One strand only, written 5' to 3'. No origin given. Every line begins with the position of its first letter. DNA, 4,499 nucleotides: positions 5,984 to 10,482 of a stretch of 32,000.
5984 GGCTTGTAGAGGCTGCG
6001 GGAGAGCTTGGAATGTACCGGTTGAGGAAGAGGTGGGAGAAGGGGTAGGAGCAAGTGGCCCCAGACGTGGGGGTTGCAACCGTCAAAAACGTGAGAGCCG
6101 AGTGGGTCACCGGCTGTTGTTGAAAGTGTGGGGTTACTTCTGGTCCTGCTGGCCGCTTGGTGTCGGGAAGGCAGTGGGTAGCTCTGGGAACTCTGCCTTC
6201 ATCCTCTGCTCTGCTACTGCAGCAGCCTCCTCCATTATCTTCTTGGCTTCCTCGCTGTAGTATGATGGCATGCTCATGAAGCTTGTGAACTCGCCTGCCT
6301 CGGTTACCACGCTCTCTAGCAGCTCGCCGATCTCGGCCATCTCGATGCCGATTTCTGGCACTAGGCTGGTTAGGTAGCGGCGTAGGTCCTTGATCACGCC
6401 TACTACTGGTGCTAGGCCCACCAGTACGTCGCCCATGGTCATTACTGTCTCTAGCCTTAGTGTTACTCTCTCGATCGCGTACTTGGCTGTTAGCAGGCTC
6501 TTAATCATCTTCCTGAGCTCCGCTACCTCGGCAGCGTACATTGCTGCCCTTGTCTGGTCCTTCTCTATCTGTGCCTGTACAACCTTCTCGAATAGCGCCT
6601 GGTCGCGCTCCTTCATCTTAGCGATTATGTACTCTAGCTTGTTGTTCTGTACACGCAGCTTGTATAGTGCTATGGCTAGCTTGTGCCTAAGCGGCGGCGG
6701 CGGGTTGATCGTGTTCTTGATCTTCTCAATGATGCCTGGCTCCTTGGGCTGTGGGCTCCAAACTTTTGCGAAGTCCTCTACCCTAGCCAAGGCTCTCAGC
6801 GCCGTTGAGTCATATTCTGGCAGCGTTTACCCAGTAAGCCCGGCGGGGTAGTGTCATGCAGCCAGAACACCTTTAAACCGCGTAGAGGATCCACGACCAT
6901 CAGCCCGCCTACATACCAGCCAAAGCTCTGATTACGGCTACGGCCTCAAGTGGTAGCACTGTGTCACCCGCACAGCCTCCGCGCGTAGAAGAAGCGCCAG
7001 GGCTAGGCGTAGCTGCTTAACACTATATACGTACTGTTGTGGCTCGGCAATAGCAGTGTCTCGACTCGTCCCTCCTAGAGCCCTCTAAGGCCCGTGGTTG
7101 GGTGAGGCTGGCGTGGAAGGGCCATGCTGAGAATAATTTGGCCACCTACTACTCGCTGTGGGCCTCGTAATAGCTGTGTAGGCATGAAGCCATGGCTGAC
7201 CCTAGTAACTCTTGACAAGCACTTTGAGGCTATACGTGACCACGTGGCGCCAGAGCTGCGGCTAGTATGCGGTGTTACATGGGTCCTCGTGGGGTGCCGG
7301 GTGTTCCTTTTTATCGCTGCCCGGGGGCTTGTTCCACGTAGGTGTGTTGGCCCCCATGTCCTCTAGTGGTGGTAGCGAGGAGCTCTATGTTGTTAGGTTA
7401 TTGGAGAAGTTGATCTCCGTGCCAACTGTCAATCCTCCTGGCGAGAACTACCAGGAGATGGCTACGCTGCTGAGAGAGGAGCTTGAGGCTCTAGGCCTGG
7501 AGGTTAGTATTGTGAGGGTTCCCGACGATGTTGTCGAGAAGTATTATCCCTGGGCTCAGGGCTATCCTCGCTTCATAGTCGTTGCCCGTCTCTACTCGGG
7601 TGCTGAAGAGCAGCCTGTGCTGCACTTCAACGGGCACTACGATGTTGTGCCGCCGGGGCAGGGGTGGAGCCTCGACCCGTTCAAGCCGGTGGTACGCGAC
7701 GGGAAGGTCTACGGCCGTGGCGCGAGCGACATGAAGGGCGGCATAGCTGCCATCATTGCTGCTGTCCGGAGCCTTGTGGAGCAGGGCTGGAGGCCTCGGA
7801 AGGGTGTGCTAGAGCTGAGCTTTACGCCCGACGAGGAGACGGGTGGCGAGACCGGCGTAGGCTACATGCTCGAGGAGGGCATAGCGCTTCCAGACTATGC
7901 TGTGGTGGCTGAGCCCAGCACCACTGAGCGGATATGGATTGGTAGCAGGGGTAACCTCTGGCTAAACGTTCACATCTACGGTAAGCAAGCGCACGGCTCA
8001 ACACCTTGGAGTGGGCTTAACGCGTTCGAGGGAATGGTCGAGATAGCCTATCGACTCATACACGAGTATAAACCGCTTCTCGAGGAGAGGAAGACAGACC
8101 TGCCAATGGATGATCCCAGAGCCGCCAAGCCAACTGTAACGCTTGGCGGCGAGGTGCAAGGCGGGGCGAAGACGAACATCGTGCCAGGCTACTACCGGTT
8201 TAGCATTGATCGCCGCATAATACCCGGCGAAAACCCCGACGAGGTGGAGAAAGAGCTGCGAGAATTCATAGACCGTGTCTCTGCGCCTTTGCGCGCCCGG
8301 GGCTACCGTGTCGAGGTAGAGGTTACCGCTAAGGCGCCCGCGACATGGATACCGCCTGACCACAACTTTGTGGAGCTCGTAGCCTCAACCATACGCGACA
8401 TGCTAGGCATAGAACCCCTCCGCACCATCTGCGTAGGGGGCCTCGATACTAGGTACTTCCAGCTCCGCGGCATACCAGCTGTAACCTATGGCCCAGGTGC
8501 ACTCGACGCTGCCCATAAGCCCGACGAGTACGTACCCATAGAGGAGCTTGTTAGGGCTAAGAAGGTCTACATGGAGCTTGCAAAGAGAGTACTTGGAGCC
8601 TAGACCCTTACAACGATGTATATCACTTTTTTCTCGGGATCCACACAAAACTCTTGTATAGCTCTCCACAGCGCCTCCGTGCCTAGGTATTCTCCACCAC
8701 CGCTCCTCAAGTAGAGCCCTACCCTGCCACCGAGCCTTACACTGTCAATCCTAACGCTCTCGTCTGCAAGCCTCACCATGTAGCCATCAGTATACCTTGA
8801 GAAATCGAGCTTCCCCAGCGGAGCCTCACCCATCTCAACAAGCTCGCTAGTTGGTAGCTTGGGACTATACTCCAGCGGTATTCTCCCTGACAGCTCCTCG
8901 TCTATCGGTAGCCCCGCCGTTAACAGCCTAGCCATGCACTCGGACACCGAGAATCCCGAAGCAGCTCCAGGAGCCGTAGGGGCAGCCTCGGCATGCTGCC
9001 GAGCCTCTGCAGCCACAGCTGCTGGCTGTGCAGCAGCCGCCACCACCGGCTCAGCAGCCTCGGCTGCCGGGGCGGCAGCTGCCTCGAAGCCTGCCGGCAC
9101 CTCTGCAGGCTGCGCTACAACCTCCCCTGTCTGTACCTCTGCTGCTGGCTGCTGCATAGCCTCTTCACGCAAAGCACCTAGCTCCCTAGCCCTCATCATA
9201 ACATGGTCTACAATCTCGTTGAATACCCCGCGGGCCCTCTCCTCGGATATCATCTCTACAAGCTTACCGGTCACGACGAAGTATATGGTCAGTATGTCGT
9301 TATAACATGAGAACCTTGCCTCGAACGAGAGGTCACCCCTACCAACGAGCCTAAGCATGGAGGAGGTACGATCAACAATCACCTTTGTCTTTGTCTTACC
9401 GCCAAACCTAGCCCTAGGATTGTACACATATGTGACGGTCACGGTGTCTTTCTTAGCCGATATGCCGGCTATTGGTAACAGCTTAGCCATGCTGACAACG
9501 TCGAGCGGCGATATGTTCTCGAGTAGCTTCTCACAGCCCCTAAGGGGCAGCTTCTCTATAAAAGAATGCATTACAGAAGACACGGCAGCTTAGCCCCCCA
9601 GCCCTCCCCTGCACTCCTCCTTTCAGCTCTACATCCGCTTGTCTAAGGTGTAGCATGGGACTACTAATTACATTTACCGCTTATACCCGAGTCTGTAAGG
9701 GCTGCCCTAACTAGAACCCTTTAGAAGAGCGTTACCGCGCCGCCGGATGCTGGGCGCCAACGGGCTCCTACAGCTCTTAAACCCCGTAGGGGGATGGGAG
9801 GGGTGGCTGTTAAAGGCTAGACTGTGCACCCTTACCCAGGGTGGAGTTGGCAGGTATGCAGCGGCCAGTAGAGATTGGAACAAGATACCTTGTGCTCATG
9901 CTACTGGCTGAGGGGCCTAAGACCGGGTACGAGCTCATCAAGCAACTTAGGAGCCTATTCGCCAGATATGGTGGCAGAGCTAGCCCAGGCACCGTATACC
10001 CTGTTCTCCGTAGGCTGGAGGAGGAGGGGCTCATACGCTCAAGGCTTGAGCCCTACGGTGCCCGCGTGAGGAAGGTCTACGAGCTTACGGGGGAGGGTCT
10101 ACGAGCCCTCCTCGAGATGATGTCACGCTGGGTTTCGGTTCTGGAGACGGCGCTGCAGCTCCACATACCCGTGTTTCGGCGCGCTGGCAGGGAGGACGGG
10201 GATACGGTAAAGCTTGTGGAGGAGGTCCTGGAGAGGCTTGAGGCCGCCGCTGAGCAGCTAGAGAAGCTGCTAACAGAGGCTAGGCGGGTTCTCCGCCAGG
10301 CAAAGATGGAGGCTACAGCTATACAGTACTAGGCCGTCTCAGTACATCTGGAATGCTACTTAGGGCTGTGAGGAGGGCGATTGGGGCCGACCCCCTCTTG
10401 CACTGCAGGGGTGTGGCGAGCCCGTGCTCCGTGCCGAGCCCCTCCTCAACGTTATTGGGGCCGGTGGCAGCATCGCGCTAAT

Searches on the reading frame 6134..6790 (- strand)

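Call 55: search_protein_families(library=pfam, proteins=[window:6134-6790:-], max_evalue=0.001)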
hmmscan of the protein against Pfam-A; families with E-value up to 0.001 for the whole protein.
window:6134-6790:- (218 aa): 1 family
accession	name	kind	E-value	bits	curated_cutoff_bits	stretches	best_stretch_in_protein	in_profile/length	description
PF24922.1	ACBP4_C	-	0.00031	21.4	31.2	1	36-100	13-79/105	Acyl-CoA-binding domain-containing protein 4-6, C-terminal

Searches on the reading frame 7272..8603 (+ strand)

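Call 55: search_protein_families(library=pfam, proteins=[window:7272-8603:+], max_evalue=0.001)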
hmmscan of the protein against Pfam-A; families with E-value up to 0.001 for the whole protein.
window:7272-8603:+ (443 aa): 3 families
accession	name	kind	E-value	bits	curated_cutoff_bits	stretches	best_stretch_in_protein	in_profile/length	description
PF01546.33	Peptidase_M20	-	7.9e-42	143.9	24.6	1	119-438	2-205/206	Peptidase family M20/M25/M40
PF07687.19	M20_dimer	-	1.5e-19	70.4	21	1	223-336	1-102/107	Peptidase dimerisation domain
PF04389.22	Peptidase_M28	-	1.5e-05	25.2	21.3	1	103-191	2-69/193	Peptidase family M28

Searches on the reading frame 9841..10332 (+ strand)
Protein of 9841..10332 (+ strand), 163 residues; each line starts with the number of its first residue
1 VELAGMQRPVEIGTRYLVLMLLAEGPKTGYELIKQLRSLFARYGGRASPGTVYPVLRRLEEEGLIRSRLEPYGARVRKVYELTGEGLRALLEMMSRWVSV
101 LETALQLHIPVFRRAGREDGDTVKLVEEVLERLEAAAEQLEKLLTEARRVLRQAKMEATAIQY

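Call 55: search_protein_families(library=pfam, proteins=[window:9841-10332:+], max_evalue=0.001)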
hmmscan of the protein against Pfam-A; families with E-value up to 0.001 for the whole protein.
window:9841-10332:+ (163 aa): 2 families
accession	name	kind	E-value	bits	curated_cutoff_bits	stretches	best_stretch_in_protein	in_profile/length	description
PF03551.20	PadR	-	2.7e-17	63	27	1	18-90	1-73/75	Transcriptional regulator PadR-like family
PF01022.26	HTH_5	-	0.00026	21.2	22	0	14-36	3-25/47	Bacterial regulatory protein, arsR family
